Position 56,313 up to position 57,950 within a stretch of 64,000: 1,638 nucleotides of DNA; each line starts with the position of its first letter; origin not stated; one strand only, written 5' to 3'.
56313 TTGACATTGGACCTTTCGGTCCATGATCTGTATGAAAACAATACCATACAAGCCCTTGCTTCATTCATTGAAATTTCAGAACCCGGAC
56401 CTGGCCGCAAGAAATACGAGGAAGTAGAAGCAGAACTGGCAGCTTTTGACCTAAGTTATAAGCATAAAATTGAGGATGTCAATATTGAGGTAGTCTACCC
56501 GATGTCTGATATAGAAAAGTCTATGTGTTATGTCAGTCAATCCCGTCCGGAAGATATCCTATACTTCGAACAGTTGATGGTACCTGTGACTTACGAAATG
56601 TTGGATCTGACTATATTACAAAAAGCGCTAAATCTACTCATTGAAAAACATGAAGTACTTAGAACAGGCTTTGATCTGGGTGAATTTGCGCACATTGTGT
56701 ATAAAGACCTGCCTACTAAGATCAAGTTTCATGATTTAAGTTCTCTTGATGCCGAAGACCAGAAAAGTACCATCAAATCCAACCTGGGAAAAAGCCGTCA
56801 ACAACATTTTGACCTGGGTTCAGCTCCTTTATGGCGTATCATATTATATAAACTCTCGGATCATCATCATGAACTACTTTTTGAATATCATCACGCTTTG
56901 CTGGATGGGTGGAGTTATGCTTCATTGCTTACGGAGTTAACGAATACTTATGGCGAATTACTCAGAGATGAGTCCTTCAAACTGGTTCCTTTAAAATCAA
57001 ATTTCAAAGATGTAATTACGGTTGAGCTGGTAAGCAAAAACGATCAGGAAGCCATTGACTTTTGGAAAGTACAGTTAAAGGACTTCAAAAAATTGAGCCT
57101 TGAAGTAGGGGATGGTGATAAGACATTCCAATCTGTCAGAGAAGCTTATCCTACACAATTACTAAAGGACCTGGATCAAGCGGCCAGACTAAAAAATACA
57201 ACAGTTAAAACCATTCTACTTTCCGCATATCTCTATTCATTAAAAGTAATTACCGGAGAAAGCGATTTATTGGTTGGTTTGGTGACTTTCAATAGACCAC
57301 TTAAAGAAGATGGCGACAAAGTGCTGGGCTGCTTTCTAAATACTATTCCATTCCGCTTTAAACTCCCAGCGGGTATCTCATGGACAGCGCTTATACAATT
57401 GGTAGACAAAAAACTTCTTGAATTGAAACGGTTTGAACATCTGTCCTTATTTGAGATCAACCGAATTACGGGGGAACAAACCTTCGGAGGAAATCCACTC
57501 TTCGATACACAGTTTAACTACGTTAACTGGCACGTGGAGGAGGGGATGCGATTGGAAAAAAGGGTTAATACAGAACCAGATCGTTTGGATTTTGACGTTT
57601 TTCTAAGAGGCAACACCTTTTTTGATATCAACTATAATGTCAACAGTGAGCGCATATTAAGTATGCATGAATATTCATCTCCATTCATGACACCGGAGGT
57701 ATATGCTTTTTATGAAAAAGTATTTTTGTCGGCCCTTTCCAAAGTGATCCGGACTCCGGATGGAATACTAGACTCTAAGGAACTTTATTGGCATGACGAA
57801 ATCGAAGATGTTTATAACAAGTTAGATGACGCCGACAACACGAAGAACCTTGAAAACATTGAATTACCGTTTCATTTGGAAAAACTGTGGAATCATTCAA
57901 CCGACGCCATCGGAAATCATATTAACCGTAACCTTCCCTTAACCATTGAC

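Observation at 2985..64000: Orphan >61 kb co-directional lipopeptide NRPS cluster with at least 10 modules and an unusually dense set of atypical features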

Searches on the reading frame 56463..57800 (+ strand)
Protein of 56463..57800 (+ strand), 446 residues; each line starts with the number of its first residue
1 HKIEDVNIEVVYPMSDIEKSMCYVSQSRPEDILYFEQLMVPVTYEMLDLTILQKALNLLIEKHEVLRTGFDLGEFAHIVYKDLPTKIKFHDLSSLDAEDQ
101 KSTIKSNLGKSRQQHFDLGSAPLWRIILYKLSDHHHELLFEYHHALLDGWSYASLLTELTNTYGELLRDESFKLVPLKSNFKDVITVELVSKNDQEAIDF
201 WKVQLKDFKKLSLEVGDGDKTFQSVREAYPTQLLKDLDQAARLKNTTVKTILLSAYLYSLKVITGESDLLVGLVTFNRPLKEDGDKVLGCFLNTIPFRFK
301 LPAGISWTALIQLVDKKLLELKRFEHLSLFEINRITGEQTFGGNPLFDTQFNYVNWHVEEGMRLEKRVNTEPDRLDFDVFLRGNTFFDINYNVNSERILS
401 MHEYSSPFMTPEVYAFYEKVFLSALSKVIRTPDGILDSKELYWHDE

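Call 36: search_protein_families(library=pfam, proteins=[window:56466-57800:+], max_evalue=0.01)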
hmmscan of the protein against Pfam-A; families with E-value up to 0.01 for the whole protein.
window:56466-57800:+ (445 aa): 2 families
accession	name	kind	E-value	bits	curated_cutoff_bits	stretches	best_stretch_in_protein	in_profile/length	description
PF00668.25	Condensation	-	1.1e-62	212.7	30.6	1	9-434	3-440/456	Condensation domain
PF07247.17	AATase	-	0.0015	17.6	22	1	120-170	139-192/500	Alcohol acetyltransferase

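Call 49: search_solved_structures(query=window:56463-57800:+, max_evalue=0.001)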
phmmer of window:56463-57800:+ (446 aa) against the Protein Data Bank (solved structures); distinct sequences matched with E-value up to 0.001: 55.
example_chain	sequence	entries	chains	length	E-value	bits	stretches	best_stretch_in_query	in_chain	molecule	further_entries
9rde_A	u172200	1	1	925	9.6e-43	149.7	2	4-336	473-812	Bacitracin synthase 3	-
8jbr_A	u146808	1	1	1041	4.8e-42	147.4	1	8-362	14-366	McyA protein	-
8hlk_A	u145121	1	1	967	3.2e-36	128.2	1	7-359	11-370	Microcystin synthetase B (Fragment)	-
9bfd_B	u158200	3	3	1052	7e-35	123.7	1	9-333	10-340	Tyrocidine synthase 2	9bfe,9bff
9up2_A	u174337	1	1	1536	8.6e-34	120.2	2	7-361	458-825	PvdL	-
9lcq_A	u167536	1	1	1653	1e-33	119.9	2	7-361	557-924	PvdL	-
9lcp_A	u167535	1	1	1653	1.1e-33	119.8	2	7-361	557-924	PvdL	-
9lco_A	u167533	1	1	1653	1.1e-33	119.8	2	7-361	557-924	PvdL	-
8f7f_A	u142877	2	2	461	9.9e-31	110.1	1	8-434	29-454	Surfactin synthetase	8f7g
7r9x_A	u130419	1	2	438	3.3e-29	105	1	8-367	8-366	AmbE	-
8f7h_A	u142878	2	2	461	1e-28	103.4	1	8-434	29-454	Surfactin synthetase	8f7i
2vsq_A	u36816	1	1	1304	1.6e-28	102.8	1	8-435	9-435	SURFACTIN SYNTHETASE SUBUNIT 3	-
2jgp_A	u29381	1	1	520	7.5e-25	90.7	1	3-433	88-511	TYROCIDINE SYNTHETASE 3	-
6p1j_A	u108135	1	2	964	5.9e-16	61.4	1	47-353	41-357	Txo2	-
6oyf_A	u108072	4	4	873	6.2e-15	58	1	47-352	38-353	Txo1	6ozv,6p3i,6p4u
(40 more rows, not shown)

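Call 73: search_protein_families(library=ncbifam, proteins=[window:56463-57800:+], max_evalue=0.001)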
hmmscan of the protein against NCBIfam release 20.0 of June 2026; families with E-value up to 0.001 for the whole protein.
window:56463-57800:+ (446 aa): 5 families
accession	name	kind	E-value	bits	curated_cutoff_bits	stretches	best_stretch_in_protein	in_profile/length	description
NF004282.0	PRK05691.1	subfamily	1e-32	111.3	4090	1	46-329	709-1002/4334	non-ribosomal peptide synthase/polyketide synthase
NF047350.1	aureusi_NRPS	equivalog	2.2e-17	61.3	2500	1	9-351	992-1325/2373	aureusimine non-ribosomal peptide synthetase AusA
NF041803.1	NRPS_SolG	exception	1.2e-14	52.8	2200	1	55-373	154-470/1163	solanimycin non-ribosomal peptide synthetase SolG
NF038078.1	NRPS_MxcG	equivalog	8.3e-06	23.3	2300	1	47-319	39-313/1442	myxochelin non-ribosomal peptide synthetase MxcG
NF007605.2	PRK10252.1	equivalog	9.1e-05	20.1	2400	1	47-352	38-349/1292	enterobactin non-ribosomal peptide synthetase EntF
